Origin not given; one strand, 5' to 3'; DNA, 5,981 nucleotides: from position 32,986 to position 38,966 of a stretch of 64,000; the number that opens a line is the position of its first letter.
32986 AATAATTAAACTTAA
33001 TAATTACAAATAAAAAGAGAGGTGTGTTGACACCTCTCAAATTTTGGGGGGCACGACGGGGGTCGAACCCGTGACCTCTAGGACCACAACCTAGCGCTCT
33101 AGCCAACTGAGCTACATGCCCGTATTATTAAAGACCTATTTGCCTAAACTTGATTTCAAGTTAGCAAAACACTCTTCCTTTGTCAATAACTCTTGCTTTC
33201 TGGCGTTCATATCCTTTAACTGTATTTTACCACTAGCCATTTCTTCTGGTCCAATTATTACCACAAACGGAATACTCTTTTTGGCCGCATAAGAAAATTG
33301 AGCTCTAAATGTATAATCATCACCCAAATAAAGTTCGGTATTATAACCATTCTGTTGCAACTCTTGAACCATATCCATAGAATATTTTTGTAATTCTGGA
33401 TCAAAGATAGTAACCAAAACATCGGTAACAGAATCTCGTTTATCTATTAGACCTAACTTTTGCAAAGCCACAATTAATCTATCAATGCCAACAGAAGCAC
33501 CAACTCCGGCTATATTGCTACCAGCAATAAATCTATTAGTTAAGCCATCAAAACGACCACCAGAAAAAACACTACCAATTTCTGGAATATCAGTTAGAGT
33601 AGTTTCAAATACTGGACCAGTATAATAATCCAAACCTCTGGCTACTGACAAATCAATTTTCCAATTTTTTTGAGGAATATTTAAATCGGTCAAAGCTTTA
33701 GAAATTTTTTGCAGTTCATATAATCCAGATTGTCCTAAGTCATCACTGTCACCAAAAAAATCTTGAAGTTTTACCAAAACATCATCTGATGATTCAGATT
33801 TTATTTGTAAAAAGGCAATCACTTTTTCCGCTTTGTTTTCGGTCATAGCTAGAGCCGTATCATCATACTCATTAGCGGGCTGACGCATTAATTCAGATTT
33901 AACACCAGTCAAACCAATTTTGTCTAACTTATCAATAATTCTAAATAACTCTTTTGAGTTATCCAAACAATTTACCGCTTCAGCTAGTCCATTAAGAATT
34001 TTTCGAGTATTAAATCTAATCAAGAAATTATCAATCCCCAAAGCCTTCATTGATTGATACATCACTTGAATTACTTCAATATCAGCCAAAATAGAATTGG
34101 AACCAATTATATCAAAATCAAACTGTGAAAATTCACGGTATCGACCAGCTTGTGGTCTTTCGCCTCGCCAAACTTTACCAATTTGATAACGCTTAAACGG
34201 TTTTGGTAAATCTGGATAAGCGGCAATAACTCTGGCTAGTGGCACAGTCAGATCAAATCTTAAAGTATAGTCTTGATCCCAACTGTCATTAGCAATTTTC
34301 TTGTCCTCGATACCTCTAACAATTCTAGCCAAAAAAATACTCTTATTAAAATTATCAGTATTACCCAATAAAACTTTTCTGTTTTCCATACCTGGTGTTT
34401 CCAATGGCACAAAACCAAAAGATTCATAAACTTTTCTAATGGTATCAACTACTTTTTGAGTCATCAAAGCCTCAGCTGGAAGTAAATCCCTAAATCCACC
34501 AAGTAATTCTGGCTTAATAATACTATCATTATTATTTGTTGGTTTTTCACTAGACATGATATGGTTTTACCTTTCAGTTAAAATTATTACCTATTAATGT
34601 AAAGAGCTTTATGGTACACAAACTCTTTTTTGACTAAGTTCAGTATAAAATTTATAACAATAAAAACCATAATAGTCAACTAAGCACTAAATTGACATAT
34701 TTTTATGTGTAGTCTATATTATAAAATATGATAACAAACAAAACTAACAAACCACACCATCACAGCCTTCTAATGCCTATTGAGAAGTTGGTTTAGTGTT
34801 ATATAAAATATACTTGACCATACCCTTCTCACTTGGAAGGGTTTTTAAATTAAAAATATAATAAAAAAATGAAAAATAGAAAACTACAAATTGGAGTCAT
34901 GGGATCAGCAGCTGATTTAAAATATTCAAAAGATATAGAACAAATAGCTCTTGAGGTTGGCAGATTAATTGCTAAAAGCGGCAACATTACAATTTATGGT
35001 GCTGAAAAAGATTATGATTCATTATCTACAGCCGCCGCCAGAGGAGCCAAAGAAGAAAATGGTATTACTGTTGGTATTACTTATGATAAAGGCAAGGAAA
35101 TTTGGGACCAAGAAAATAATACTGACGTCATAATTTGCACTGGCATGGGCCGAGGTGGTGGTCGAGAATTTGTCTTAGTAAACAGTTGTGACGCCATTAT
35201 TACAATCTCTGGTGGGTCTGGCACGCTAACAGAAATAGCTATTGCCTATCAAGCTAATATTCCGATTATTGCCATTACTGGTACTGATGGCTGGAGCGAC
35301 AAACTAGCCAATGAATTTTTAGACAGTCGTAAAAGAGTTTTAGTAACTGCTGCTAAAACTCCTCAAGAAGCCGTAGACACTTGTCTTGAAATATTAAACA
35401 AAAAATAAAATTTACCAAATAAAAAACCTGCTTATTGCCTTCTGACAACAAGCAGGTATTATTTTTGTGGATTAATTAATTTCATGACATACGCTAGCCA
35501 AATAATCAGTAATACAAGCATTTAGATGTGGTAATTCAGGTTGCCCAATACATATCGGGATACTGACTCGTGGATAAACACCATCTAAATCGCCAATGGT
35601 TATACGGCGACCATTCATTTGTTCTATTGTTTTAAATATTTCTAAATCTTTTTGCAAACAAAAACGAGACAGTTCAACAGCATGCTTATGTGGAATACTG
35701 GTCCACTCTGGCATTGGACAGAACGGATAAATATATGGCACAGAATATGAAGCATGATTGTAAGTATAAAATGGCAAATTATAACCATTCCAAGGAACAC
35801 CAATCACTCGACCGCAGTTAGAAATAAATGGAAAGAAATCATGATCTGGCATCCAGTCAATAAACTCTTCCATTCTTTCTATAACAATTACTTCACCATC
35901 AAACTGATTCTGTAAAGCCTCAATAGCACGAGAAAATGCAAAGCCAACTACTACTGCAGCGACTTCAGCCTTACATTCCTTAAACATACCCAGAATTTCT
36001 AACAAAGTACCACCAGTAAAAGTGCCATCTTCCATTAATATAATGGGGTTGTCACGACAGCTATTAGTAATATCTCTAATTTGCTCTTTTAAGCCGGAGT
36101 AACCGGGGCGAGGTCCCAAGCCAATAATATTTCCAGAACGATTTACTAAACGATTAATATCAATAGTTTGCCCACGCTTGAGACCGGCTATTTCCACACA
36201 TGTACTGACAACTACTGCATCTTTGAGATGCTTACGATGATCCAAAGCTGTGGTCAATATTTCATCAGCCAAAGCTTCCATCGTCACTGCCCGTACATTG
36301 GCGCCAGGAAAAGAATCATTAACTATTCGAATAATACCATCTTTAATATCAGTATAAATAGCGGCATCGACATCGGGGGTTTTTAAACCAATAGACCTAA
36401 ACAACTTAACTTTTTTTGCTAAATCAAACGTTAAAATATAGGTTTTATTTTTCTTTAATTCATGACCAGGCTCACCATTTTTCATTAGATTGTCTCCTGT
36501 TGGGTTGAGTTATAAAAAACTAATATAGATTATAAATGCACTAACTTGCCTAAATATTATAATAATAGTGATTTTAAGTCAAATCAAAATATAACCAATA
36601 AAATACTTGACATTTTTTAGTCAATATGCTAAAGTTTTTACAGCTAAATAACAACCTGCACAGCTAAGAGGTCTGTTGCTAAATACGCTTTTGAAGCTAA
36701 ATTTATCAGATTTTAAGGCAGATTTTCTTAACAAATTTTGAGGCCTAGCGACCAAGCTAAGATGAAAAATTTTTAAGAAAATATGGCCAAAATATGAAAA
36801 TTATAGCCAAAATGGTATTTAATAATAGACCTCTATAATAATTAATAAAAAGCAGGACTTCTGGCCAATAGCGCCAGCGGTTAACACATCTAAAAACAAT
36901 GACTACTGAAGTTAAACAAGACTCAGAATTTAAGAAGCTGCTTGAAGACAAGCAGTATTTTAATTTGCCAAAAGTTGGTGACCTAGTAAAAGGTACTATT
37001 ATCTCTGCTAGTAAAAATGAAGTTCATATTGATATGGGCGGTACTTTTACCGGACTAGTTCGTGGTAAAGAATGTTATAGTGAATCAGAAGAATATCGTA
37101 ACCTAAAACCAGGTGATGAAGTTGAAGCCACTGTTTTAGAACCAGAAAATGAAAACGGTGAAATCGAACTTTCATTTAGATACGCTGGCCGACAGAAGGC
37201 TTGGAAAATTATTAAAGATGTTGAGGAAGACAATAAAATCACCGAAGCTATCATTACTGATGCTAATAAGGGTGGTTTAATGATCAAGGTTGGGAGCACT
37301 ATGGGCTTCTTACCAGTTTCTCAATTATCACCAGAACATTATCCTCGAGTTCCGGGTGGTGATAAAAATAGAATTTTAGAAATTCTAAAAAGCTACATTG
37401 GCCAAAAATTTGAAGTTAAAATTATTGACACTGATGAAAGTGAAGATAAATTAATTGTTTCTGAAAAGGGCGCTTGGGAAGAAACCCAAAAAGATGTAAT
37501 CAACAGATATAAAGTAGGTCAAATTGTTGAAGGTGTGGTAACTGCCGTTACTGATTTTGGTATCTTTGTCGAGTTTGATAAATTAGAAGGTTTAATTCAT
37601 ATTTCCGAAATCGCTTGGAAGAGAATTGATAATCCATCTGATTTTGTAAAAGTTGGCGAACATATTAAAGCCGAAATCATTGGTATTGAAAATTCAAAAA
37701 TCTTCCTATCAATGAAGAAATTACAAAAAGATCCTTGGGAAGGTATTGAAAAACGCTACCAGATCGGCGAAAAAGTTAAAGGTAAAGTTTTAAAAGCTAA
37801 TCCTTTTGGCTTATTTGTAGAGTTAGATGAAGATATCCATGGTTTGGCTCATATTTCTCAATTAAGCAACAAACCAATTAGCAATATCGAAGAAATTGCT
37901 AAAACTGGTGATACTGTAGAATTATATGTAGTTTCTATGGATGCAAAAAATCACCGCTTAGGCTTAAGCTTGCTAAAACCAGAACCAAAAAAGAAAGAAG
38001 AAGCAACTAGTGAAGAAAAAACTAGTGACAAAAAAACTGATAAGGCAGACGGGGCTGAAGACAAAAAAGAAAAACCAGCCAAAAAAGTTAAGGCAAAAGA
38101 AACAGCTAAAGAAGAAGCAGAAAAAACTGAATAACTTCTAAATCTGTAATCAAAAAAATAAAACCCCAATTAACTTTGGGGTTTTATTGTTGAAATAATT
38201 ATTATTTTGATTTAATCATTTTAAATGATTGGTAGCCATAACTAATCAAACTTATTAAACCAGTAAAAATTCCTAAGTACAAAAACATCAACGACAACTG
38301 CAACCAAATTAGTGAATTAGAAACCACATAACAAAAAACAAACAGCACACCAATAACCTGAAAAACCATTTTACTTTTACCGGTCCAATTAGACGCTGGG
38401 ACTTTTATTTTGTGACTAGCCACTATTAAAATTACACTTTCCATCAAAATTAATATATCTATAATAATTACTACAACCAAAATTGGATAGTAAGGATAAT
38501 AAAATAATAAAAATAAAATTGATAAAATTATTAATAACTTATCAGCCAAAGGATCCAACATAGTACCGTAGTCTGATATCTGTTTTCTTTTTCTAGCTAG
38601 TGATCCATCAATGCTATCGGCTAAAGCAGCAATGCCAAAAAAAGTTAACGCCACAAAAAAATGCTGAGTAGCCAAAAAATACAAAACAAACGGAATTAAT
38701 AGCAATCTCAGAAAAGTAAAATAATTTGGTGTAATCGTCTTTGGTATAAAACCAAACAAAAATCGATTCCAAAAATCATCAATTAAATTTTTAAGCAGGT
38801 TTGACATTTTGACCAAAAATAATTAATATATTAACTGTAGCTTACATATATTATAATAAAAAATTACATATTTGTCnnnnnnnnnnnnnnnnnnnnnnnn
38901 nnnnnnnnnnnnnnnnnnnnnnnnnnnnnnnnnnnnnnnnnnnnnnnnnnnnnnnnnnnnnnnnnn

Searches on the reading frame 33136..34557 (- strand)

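Call 56: search_protein_families(library=pfam, proteins=[window:33136-34557:-], max_evalue=0.0001)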
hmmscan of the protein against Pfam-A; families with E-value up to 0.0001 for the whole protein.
window:33136-34557:- (473 aa): 3 families
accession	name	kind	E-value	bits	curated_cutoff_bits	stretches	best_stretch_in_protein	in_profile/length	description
PF13393.11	tRNA-synt_His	-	6.2e-37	127.9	25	1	21-361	1-308/308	Histidyl-tRNA synthetase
PF03129.25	HGTP_anticodon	-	7.4e-16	58.5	21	1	380-468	2-92/94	Anticodon binding domain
PF00587.30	tRNA-synt_2b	-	1.6e-05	25.4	29.3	1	95-197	9-110/179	tRNA synthetase class II core domain (G, H, P, S and T)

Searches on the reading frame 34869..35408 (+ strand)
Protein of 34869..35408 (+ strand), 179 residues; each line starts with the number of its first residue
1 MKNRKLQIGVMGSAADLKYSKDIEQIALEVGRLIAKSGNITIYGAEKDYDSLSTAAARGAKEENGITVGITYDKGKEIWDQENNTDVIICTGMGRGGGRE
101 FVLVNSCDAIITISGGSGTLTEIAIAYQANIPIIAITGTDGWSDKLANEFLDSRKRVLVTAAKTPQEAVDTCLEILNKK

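Call 56: search_protein_families(library=pfam, proteins=[window:34869-35408:+], max_evalue=0.0001)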
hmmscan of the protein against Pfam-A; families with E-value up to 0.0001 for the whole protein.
window:34869-35408:+ (179 aa): 2 families
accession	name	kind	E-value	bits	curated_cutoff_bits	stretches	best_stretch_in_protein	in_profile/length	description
PF18306.6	LDcluster4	-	5.7e-33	114.1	26.3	1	5-168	1-150/151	SLOG cluster4 family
PF03641.19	Lysine_decarbox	-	2e-05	25.2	27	1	55-127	3-73/131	Possible lysine decarboxylase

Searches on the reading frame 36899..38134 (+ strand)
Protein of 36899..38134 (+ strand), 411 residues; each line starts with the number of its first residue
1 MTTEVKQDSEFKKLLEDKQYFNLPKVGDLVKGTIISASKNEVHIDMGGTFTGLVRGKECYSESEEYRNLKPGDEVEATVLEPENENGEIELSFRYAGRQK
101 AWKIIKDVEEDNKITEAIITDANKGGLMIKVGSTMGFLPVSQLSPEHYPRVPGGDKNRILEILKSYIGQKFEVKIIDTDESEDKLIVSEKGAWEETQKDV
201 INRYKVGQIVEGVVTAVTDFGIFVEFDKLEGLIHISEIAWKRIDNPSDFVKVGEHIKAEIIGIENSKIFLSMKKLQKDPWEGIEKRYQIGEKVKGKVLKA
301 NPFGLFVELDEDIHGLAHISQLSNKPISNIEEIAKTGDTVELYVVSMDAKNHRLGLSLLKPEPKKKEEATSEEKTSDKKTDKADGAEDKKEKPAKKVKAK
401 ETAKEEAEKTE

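Call 56: search_protein_families(library=pfam, proteins=[window:36899-38134:+], max_evalue=0.0001)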
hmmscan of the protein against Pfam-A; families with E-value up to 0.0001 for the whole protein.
window:36899-38134:+ (411 aa): 6 families
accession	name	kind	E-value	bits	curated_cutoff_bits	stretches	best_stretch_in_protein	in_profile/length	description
PF00575.29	S1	-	3.8e-54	181.4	22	4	204-273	2-74/74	S1 RNA binding domain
PF23459.1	S1_RRP5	-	5.3e-14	53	27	1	288-358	2-72/72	RRP5 S1 domain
PF24685.1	OB_RRP5_4th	-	1.1e-05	25.8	31.5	0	218-264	22-72/92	RRP5 OB-fold domain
PF17092.11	PCB_OB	-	2.7e-05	25.3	27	0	192-256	15-93/111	Penicillin-binding protein OB-like domain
PF13509.12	S1_2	-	6.5e-05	23.4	21.8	0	206-239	1-35/61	S1 domain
PF21710.3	Spt6_S1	-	6.7e-05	23.5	27.5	0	297-360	24-88/91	Spt6, S1/OB domain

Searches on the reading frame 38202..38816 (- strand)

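Call 56: search_protein_families(library=pfam, proteins=[window:38202-38816:-], max_evalue=0.0001)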
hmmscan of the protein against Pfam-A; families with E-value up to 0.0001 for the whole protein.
window:38202-38816:- (204 aa): 1 family
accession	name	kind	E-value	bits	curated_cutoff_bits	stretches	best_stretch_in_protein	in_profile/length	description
PF01066.26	CDP-OH_P_transf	-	4.1e-30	105.6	22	1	28-178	2-151/152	CDP-alcohol phosphatidyltransferase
